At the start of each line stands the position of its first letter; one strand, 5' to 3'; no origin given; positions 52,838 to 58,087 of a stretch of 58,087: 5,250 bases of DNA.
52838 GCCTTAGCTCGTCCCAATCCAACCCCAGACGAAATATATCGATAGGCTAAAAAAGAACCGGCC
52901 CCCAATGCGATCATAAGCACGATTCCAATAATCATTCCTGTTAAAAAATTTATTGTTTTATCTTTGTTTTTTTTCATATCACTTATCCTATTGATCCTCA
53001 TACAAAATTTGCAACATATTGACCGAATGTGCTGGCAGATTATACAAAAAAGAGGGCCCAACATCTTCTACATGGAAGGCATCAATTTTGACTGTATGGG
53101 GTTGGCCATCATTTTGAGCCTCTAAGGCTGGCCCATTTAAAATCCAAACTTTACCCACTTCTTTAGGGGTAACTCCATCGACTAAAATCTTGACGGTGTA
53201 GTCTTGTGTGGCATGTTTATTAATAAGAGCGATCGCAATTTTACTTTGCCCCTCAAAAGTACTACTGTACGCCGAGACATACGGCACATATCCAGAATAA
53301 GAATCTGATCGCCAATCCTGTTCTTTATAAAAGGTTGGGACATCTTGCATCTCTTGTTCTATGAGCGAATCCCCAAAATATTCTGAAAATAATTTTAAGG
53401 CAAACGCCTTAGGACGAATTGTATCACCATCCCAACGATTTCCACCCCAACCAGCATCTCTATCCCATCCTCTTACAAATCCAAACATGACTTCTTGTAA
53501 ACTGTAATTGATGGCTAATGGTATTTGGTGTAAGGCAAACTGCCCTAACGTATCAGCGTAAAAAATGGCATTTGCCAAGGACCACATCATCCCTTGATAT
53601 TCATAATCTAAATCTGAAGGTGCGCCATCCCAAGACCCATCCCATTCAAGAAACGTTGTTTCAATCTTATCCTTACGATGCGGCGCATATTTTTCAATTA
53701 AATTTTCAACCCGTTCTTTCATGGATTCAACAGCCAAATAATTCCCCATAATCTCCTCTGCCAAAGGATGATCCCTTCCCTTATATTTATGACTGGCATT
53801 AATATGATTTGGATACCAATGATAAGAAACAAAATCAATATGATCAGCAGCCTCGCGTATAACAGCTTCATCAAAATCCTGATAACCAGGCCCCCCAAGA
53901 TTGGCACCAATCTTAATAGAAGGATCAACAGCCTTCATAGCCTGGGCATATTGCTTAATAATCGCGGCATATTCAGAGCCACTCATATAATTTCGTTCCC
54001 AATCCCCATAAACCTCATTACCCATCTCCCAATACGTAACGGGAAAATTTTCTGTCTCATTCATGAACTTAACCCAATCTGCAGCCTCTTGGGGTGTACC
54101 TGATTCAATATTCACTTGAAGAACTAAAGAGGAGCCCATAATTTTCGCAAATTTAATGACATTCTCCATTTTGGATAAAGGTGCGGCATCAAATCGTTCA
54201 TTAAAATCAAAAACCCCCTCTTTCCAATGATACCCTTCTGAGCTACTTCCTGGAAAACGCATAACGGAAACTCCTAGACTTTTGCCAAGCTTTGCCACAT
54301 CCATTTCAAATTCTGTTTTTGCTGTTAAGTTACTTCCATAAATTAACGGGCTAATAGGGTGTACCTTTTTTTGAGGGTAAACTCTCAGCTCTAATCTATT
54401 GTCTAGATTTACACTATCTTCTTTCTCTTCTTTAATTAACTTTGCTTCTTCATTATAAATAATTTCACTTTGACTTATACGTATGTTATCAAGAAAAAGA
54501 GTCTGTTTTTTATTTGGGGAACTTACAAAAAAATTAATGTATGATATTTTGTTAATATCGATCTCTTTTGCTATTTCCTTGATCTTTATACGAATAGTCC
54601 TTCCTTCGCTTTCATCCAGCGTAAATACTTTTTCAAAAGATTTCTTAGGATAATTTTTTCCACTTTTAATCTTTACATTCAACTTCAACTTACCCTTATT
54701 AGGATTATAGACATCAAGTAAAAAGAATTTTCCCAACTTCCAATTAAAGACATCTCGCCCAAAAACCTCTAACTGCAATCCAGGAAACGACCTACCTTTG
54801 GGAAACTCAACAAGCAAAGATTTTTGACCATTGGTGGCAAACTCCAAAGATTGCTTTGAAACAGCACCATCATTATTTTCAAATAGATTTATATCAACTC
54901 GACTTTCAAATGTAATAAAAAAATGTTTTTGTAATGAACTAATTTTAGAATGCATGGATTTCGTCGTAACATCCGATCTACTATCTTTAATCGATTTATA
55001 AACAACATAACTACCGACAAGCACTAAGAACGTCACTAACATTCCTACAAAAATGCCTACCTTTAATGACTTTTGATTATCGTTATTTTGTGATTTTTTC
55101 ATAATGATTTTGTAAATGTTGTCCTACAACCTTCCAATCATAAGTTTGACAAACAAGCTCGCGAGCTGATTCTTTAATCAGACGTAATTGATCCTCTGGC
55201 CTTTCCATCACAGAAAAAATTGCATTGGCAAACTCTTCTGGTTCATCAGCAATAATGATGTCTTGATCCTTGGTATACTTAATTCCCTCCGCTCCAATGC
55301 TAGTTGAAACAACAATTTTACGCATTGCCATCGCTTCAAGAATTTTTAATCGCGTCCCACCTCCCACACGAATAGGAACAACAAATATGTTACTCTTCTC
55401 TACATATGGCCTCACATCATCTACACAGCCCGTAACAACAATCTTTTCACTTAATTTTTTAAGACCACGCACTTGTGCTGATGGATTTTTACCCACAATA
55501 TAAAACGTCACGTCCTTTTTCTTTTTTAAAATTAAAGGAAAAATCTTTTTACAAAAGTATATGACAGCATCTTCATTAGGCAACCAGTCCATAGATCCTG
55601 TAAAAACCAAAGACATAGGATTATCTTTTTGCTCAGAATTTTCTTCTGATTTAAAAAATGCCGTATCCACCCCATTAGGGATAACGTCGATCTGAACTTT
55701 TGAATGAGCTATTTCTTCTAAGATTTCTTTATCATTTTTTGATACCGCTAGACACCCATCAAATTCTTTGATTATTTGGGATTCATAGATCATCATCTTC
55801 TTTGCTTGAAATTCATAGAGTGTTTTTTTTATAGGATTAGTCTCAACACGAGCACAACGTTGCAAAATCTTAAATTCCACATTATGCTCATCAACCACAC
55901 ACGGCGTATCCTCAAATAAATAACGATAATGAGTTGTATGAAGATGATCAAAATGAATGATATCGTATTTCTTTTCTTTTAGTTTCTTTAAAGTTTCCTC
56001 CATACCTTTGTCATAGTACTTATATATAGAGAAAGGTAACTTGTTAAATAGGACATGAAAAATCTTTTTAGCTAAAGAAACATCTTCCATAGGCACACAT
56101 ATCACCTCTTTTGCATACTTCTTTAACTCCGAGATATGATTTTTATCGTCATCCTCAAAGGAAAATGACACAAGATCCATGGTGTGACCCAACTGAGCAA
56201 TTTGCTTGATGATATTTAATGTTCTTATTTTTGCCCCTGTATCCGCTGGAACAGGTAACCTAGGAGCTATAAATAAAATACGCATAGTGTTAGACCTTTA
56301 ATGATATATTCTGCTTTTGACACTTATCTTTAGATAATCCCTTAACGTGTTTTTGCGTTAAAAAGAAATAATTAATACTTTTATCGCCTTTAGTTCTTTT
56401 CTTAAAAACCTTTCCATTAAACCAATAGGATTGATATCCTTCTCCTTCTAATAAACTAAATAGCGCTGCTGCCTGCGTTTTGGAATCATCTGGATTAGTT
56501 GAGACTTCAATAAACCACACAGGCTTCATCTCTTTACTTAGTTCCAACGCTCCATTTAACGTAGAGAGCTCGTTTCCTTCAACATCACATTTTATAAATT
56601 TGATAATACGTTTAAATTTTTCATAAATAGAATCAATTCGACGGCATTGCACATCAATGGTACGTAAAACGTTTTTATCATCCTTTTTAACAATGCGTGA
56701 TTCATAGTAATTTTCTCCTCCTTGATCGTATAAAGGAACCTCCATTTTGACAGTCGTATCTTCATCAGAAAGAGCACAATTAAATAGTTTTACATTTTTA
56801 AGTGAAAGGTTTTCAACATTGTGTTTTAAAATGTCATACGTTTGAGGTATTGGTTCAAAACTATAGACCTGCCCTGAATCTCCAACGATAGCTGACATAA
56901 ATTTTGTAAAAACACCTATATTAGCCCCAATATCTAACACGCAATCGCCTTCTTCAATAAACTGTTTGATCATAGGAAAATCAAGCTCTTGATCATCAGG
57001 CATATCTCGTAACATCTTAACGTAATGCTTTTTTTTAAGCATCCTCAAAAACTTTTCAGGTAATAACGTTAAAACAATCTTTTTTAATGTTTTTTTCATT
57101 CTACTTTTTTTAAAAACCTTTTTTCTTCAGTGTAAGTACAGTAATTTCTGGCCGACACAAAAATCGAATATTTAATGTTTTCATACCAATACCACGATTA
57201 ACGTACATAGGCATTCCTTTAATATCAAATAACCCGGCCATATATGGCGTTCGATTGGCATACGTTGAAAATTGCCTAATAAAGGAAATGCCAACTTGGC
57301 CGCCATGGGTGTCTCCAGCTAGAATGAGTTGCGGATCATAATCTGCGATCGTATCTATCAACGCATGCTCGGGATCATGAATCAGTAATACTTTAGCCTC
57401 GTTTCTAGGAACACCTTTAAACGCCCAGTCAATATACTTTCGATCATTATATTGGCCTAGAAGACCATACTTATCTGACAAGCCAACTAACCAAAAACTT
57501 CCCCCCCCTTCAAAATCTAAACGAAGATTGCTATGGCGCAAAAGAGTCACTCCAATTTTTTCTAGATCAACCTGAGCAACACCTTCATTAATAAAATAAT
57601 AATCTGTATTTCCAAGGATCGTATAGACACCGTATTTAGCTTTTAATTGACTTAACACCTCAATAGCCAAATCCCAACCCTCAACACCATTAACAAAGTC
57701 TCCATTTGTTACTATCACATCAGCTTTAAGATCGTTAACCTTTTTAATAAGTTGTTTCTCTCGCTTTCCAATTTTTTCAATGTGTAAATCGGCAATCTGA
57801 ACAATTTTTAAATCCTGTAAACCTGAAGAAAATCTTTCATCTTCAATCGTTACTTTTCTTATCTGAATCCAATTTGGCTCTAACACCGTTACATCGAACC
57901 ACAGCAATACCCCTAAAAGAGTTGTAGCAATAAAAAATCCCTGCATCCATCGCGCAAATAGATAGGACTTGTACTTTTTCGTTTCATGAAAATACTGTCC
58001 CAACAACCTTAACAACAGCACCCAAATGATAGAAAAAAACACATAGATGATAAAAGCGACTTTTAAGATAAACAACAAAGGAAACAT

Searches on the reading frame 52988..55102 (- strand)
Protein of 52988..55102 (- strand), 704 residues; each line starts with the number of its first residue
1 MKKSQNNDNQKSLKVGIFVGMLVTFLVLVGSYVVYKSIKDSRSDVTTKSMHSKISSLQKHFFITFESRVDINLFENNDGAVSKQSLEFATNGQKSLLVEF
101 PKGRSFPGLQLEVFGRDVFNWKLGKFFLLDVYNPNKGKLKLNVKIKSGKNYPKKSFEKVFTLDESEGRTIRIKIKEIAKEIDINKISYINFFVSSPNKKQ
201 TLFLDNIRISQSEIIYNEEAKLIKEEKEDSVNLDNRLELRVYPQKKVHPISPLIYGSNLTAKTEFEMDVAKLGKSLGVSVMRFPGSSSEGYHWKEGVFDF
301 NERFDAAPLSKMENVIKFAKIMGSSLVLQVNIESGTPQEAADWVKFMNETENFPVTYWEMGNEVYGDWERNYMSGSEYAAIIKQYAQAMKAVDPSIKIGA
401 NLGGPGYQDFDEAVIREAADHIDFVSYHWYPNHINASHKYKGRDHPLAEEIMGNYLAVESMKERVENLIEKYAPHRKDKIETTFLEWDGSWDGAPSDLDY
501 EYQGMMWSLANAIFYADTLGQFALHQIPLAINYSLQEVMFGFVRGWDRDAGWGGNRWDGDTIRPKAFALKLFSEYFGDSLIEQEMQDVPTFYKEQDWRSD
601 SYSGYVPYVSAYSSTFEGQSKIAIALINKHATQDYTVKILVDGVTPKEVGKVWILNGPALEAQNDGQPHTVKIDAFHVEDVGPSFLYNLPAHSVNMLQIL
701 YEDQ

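Call 65: search_protein_families(library=pfam, proteins=[window:52988-55102:-], max_evalue=0.01)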
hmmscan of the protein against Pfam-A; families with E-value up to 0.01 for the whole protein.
window:52988-55102:- (704 aa): 3 families
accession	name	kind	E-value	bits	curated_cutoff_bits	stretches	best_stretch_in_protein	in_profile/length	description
PF06964.18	Alpha-L-AF_C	-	7.9e-05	23.4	27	1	568-693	72-165/165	Alpha-L-arabinofuranosidase C-terminal domain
PF01229.23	Glyco_hydro_39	-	0.00037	19.9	26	1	365-473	160-262/472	Glycosyl hydrolases family 39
PF03662.20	Glyco_hydro_79n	-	0.0035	16.9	23.1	1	337-474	148-283/318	Glycosyl hydrolase family 79, N-terminal domain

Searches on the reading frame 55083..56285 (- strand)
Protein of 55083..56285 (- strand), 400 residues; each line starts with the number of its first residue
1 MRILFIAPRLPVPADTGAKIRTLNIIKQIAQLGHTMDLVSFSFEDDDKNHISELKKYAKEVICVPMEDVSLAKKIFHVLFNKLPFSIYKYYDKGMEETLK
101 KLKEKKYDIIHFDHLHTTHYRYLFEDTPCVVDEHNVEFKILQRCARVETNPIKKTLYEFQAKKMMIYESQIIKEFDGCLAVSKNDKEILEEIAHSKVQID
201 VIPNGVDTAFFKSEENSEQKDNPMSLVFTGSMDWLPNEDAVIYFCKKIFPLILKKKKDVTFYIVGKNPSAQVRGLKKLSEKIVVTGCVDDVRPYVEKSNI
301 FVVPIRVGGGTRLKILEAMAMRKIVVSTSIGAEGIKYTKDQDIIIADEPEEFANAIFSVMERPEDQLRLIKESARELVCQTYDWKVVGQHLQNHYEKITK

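Call 65: search_protein_families(library=pfam, proteins=[window:55083-56285:-], max_evalue=0.01)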
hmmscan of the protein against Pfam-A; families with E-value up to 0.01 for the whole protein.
window:55083-56285:- (400 aa): 5 families
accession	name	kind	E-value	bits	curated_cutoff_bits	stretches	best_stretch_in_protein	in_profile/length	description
PF13692.12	Glyco_trans_1_4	-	1.3e-28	100.5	27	1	226-361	4-141/142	Glycosyl transferases group 1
PF13439.12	Glyco_transf_4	-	4.1e-14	53.4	28.5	1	17-209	3-169/170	Glycosyltransferase Family 4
PF00534.26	Glycos_transf_1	-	1.1e-10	41.7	26.4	1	247-373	35-169/172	Glycosyl transferases group 1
PF13579.12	Glyco_trans_4_4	-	0.00058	20.7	29.7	1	16-205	1-158/158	Glycosyl transferase 4-like domain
PF13524.12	Glyco_trans_1_2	-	0.0013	19.1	25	1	254-386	10-137/144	Glycosyl transferase-like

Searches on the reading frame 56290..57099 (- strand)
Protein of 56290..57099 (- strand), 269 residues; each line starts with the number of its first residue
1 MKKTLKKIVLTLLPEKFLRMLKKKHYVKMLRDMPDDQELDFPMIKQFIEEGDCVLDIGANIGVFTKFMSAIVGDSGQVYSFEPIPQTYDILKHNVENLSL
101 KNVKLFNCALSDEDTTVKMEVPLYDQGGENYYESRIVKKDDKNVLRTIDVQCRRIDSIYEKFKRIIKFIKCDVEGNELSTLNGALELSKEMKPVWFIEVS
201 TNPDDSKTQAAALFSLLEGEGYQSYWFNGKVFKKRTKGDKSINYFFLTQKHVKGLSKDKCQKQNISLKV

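Call 65: search_protein_families(library=pfam, proteins=[window:56290-57099:-], max_evalue=0.01)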
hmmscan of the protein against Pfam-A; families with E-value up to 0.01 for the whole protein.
window:56290-57099:- (269 aa): 6 families
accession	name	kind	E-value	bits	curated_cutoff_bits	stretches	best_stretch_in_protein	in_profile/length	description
PF05050.19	Methyltransf_21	-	4.1e-22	79.6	22.7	1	56-223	1-172/173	Methyltransferase FkbM domain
PF05575.17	V_cholerae_RfbT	-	1.2e-06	28.6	27.9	1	52-190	81-216/286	Vibrio cholerae RfbT protein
PF01135.25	PCMT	-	3.2e-06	27.5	20.3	1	48-105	71-128/210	Protein-L-isoaspartate(D-aspartate) O-methyltransferase (PCMT)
PF02475.24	TRM5-TYW2_MTfase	-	0.00026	21.4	28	1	44-102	30-87/164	TRM5/TYW2 methyltransferase domain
PF01189.24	Methyltr_RsmB-F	-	0.00027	21.1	27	1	49-117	7-75/199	16S rRNA methyltransferase RsmB/F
PF01269.23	Fibrillarin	-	0.0035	17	27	1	45-87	66-108/227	Fibrillarin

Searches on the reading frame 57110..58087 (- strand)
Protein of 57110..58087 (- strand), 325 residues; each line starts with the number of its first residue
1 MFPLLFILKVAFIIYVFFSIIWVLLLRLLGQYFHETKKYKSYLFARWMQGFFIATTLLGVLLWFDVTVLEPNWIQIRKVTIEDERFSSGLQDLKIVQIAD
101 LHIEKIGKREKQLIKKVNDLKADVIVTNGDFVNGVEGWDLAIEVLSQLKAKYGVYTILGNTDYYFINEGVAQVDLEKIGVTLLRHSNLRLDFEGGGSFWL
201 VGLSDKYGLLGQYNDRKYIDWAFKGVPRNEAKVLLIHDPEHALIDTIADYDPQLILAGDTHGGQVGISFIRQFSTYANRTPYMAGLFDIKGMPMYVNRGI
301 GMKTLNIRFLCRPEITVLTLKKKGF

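Call 65: search_protein_families(library=pfam, proteins=[window:57110-58087:-], max_evalue=0.01)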
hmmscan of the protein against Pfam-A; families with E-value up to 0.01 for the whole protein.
window:57110-58087:- (325 aa): 2 families
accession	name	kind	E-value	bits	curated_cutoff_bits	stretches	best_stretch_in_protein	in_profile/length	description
PF00149.33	Metallophos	-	3.9e-08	34.4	21.5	1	93-262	1-190/191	Calcineurin-like phosphoesterase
PF12850.12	Metallophos_2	-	1.5e-05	25.5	27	1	94-261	2-117/154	Calcineurin-like phosphoesterase superfamily domain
